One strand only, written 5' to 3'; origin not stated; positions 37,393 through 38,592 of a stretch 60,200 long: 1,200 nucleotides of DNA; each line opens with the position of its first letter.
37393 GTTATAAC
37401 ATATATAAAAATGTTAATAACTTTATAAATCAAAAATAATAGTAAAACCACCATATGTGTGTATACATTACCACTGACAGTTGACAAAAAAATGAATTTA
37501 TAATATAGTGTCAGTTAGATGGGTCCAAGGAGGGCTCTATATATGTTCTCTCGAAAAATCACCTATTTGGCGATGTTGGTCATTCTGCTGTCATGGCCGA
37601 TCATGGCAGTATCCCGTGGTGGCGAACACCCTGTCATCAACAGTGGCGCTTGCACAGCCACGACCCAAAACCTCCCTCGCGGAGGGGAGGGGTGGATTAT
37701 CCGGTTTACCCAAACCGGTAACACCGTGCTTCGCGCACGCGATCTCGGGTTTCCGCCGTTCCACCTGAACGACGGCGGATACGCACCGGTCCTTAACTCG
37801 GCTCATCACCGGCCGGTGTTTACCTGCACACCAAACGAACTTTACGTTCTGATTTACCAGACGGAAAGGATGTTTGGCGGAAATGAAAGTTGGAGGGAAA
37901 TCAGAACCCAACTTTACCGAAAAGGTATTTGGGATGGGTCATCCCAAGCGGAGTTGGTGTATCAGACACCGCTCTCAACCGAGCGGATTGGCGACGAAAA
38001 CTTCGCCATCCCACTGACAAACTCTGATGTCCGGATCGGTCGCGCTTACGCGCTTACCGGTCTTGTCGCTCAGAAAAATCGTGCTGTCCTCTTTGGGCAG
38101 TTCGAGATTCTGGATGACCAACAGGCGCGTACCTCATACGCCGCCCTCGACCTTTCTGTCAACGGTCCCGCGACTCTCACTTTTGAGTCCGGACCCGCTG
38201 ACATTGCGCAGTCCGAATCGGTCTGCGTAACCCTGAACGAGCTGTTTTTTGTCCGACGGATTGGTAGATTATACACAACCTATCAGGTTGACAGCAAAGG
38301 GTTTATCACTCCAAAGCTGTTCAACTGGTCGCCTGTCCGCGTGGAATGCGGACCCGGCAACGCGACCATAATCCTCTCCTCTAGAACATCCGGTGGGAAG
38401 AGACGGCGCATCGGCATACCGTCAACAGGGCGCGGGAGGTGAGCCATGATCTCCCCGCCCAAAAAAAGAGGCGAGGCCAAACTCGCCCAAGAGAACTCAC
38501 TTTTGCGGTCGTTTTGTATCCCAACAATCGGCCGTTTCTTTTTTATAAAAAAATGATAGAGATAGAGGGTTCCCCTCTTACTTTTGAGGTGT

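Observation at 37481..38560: About 1 kb GC-rich gene for a secreted protein with consensus promoter and SD, embedded in very AT-rich DNA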

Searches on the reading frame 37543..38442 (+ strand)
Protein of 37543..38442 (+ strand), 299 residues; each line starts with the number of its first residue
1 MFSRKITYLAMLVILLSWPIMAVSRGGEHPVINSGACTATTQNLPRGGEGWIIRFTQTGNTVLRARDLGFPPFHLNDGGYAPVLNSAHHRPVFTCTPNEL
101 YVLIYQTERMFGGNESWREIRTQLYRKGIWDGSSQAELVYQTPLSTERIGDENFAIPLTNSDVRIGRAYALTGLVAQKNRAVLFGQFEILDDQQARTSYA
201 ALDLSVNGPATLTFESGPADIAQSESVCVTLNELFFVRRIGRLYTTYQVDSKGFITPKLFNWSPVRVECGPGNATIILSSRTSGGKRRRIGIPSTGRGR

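Call 5: search_protein_families(library=pfam, proteins=[window:37543-38442:+], max_evalue=1)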
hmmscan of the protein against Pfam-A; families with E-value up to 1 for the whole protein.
window:37543-38442:+ (299 aa): 0 families

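Call 8: find_homologous_proteins(query=window:37543-38442:+, max_evalue=0.001)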
Query window:37543-38442:+ (299 aa): 2 proteins with E <= 0.001 among 685 candidates.
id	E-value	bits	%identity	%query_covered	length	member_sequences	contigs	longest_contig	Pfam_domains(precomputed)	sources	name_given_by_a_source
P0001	9.6e-201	683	100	100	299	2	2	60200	-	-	-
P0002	2.6e-113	396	61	100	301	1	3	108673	-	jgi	-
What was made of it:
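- Self plus one relative in the word-indexed search (call 8).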

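Call 10: find_encoding_contigs(protein=P0002, flank=10000, max_places=6)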
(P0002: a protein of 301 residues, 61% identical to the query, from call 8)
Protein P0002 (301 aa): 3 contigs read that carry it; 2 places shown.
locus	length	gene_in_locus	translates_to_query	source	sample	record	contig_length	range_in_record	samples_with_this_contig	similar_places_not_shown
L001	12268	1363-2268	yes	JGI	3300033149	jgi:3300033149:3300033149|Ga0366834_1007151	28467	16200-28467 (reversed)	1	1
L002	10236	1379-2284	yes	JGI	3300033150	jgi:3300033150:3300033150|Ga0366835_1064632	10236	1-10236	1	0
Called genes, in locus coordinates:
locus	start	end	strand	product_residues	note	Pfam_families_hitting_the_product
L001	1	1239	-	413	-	?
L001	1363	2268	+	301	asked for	-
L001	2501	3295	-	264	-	-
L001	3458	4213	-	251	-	-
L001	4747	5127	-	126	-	-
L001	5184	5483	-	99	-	-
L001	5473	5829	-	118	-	PF01272:GreA_GreB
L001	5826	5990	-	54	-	-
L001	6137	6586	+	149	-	PF01928:CYTH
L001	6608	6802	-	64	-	PF13683:rve_3 (weak)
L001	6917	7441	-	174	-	PF27226:AF_1845 (weak)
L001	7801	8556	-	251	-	PF01553:Acyltransferase (weak)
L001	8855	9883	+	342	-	PF00089:Trypsin, PF13365:Trypsin_2, PF13180:PDZ_2, PF17820:PDZ_6 (weak)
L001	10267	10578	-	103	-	-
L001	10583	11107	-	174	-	-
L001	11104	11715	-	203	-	PF05137:PilN (faint)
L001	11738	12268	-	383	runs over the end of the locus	PF11104:PilM_2, PF06723:MreB_Mbl (faint), PF14450:FtsA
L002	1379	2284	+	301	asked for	-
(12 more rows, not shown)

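Call 11: find_encoding_contigs(protein=P0001, flank=10000, max_places=6)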
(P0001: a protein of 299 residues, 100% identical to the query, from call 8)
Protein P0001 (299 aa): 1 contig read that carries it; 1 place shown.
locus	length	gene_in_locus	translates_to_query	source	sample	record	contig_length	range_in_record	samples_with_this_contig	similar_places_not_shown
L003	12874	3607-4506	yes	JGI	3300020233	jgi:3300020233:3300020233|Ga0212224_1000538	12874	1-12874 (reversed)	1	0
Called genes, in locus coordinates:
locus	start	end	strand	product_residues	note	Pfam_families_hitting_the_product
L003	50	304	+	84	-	-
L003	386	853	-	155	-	-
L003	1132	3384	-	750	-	PF07705:CARDB (weak), PF18998:Flg_new_2 (weak)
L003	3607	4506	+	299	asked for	-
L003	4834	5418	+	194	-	-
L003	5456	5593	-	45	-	-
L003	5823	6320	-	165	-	PF27226:AF_1845 (weak)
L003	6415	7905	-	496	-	PF00364:Biotin_lipoyl (faint), PF25919:BSH_CusB (faint), PF25973:BSH_CzcB (weak), PF25989:YknX_C (faint), PF25954:Beta-barrel_RND_2, PF25990:Beta-barrel_YknX (weak)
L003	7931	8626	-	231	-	PF02463:SMC_N (faint), PF00005:ABC_tran, PF13304:AAA_21 (faint)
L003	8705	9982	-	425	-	PF02687:FtsX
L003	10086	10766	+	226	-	PF01797:Y1_Tnp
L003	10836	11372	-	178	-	-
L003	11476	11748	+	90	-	PF01016:Ribosomal_L27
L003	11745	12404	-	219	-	-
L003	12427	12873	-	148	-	PF01281:Ribosomal_L9_N, PF03948:Ribosomal_L9_C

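Call 20: search_solved_structures(query=A1, max_evalue=10)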
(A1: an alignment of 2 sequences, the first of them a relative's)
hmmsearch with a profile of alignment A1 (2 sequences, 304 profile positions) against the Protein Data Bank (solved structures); distinct sequences matched with E-value up to 10: 14.
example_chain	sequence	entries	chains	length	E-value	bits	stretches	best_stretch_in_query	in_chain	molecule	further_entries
4u1f_A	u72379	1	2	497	0.12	14.5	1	30-67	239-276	Eukaryotic translation initiation factor 3 subunit B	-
6gsm_p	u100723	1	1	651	0.17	14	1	30-67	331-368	Eukaryotic translation initiation factor 3 subunit B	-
6gsn_p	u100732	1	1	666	0.18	13.9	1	30-67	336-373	Eukaryotic translation initiation factor 3 subunit B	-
4uer_b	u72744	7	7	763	0.21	13.7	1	30-67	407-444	EIF3B | Eukaryotic translation initiation factor 3 subunit B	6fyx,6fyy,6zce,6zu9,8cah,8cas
3bod_A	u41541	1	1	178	0.76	11.9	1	206-260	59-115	Neurexin-1-alpha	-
2wqz_C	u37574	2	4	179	0.77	11.9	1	206-260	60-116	NEUREXIN-1-BETA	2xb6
3vkf_C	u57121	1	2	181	0.79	11.8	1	206-260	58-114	Neurexin-1-beta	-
1c4r_A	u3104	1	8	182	0.8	11.8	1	206-260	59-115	NEUREXIN-I BETA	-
5z8y_B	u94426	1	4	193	0.89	11.6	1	206-260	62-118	Neurexin-1-beta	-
3b3q_E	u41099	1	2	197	0.93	11.6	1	206-260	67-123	NRXN1 protein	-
2r1d_A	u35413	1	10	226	1.1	11.3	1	206-260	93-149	Neurexin-1-beta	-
3biw_E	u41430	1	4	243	1.3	11.1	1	206-260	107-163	Neurexin-1-beta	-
3mw2_A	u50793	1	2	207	1.5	10.9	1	206-258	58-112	Neurexin-1-alpha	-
2rn7_A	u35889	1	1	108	1.7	10.7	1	78-117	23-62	IS629 orfA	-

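Call 24: find_related_loci(query=A1, collection=genome_contigs, flank=10000)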
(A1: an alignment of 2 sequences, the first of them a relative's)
Query A1 (299 aa) in genome_contigs; peptide patterns used: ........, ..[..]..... (x = any residue, [..] = any of these).
43 stretches matched a pattern, but none encodes a relative of the query by tblastn (E <= 1e-3).

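Call 27: predict_structure(alignment_id=A1)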
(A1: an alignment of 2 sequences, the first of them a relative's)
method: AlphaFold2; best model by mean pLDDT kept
length: 299 residues; sequences in the alignment: 2
mean_pLDDT: 42.9   pTM: 0.42
mean pLDDT of the five models: 42.9, 40.5, 40.2, 35.5, 31.3
residues with pLDDT >= 90: 0; 70-90: 6; 50-70: 96; < 50: 197
segments of 3 or more residues with pLDDT < 50: 1-5, 13-97, 108-112, 147-155, 215-299
pLDDT, mean of each block of 10 residues (from residue 1): 47 38 28 34 33 36 37 30 32 49 55 50 62 61 53 51 59 52 62 65 57 46 38 37 37 35 25 26 24 26
secondary structure, 60 per line:
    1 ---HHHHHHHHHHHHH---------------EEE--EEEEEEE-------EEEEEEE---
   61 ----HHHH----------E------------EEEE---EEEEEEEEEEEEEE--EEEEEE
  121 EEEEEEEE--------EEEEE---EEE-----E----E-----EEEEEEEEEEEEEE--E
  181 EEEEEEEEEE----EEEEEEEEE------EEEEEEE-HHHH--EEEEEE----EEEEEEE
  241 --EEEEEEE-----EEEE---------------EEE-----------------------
elements in order: H4-16 E32-34 E37-43 E51-57 H65-68 E92-95 E99-112 E115-128 E137-141 E145-147 E164-177 E180-190 E195-203 E210-216 H218-221 E224-229 E234-240 E243-249 E255-258 E274-276
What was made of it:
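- Tried and rejected: The first AlphaFold2 run, with 2 sequences, was unusable at pLDDT 43 (call 27).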

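Call 28: search_protein_representatives(alignment_id=A1)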
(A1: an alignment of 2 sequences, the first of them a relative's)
Query: 2 sequences, 304 profile positions. Proteins with E-value up to 0.001 (for the whole library): 5; up to 1e-10: 4; up to 1e-30: 2. The best 5 are listed.
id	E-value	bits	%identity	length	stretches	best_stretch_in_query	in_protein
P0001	1.9e-186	634.6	-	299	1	2-304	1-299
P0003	7.1e-81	287.9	-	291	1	8-304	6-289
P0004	4.2e-28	114.6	-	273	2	10-118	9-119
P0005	3.5e-18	82.0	-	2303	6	30-66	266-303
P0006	3.3e-07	46.0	-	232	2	170-280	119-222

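Call 31: find_homologous_proteins(query=A2, max_evalue=0.01)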
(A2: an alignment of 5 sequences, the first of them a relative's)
Query A2 (5 sequences) (299 aa, profile of the alignment): 7 proteins with E <= 0.01 among 5465 candidates.
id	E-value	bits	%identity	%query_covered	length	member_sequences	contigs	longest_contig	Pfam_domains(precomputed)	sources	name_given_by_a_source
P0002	2.1e-139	482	61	100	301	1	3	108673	-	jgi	-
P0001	2.8e-138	478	100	100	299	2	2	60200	-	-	-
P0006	1.6e-78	282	24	81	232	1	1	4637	-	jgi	jgi:hypothetical protein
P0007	1.2e-52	197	23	77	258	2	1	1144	-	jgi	-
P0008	1.3e-50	190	23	86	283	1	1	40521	-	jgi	jgi:hypothetical protein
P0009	1.8e-50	190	23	82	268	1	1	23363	-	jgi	jgi:hypothetical protein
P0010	1.1e-48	184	22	82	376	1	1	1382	-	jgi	-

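Call 32: find_encoding_contigs(protein=P0008, flank=10000, max_places=3)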
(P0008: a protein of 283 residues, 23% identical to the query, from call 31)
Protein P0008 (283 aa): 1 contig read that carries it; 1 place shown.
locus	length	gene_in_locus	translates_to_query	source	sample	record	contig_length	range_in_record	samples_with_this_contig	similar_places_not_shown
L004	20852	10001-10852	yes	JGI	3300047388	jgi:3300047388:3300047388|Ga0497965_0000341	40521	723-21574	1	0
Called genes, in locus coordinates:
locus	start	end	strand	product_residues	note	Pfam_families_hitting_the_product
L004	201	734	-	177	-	-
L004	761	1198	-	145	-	-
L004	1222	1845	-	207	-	-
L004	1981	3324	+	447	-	PF01935:DUF87 (weak), PF10412:TrwB_AAD_bind (faint)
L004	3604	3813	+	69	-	-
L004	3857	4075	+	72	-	-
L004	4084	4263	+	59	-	-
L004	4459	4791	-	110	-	-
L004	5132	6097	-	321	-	-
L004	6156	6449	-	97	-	-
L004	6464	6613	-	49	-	-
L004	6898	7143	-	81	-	-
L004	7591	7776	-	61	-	-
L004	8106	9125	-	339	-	PF08275:DNAG_N (weak), PF01751:Toprim (weak), PF13155:Toprim_2, PF13662:Toprim_4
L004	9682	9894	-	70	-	PF13560:HTH_31, PF01381:HTH_3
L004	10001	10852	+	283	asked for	-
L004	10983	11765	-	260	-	PF25212:HVO_A0114 (faint), PF13814:Replic_Relax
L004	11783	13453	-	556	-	PF02534:T4SS-DNA_transf (faint), PF12696:TraG-D_C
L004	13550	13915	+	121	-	-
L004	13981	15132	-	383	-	-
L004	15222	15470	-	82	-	-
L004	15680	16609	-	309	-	PF00589:Phage_integrase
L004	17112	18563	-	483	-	PF20695:UbiD_N, PF01977:UbiD, PF20696:UbiD_C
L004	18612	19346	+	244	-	PF00106:adh_short, PF08659:KR, PF13561:adh_short_C2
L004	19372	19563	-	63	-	-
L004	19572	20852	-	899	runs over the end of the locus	PF12704:MacB_PCD, PF02687:FtsX, PF12704:MacB_PCD, PF02687:FtsX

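Call 33: find_encoding_contigs(protein=P0009, flank=10000, max_places=3)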
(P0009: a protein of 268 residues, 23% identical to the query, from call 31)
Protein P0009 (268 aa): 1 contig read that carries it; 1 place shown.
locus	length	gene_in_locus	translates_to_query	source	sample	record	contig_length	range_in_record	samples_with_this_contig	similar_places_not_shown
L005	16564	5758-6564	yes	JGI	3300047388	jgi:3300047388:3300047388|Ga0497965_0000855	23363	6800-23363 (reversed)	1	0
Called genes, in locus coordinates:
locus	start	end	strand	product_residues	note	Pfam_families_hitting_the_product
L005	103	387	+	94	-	-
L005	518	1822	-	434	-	PF12385:Peptidase_C70 (faint), PF13529:Peptidase_C39_2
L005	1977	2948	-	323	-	-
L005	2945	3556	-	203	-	-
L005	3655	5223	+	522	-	PF00486:Trans_reg_C, PF25292:Beta-prop_CGLA (weak)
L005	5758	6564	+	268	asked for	-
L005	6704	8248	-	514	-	PF00239:Resolvase, PF07508:Recombinase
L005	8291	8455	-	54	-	-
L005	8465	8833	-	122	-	-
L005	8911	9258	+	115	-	PF13560:HTH_31 (weak), PF01381:HTH_3 (weak)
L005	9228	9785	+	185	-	-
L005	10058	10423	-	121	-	-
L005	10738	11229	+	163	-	-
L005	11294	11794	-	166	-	PF01936:NYN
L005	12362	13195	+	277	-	PF11999:Ice_binding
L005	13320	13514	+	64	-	-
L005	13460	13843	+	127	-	-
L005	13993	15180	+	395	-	-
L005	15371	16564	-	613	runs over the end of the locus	PF13522:GATase_6, PF13537:GATase_7, PF00733:Asn_synthase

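Call 34: find_encoding_contigs(protein=P0006, flank=10000, max_places=3)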
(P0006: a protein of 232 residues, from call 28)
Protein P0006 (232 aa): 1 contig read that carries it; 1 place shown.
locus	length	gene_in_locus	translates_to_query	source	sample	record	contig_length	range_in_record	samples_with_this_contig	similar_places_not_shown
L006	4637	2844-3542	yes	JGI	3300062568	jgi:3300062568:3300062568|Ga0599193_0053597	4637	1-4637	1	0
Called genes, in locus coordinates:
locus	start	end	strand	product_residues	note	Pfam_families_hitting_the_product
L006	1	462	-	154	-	?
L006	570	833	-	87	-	-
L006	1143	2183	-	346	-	PF25292:Beta-prop_CGLA (weak)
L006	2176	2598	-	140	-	PF00486:Trans_reg_C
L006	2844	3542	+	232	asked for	-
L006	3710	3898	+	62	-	-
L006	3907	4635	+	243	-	?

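Call 36: find_encoding_contigs(protein=P0003, flank=10000, max_places=4)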
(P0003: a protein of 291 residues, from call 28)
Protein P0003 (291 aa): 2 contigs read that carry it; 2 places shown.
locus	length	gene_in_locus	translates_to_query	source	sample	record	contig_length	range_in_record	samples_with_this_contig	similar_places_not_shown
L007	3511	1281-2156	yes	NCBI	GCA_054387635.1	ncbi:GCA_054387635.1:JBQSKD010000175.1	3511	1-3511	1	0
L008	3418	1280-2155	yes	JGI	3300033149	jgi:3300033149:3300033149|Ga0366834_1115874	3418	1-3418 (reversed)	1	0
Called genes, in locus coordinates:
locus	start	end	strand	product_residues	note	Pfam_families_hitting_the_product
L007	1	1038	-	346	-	?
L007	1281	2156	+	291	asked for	-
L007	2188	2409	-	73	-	-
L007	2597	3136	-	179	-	-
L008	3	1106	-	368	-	?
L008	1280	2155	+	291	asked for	-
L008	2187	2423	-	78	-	-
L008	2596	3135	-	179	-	-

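Call 37: find_encoding_contigs(protein=P0004, flank=10000, max_places=4)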
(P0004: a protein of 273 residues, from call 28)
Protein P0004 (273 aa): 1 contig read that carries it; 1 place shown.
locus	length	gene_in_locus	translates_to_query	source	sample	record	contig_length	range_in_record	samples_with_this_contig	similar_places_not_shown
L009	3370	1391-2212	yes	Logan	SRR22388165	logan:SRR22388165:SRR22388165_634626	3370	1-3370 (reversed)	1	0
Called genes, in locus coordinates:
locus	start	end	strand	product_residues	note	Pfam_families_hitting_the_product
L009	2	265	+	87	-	?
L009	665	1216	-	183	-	-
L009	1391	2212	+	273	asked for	-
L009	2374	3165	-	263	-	-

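Call 43: search_dna_similar(query=P0001, collection=plasmids, mode=protein, max_evalue=0.01)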
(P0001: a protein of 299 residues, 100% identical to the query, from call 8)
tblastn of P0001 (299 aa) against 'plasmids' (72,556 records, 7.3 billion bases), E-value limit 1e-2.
No match.

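Call 44: search_dna_similar(query=P0008, collection=plasmids, mode=protein, max_evalue=0.01)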
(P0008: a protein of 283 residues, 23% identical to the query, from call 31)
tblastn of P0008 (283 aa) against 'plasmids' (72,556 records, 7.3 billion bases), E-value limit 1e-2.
No match.
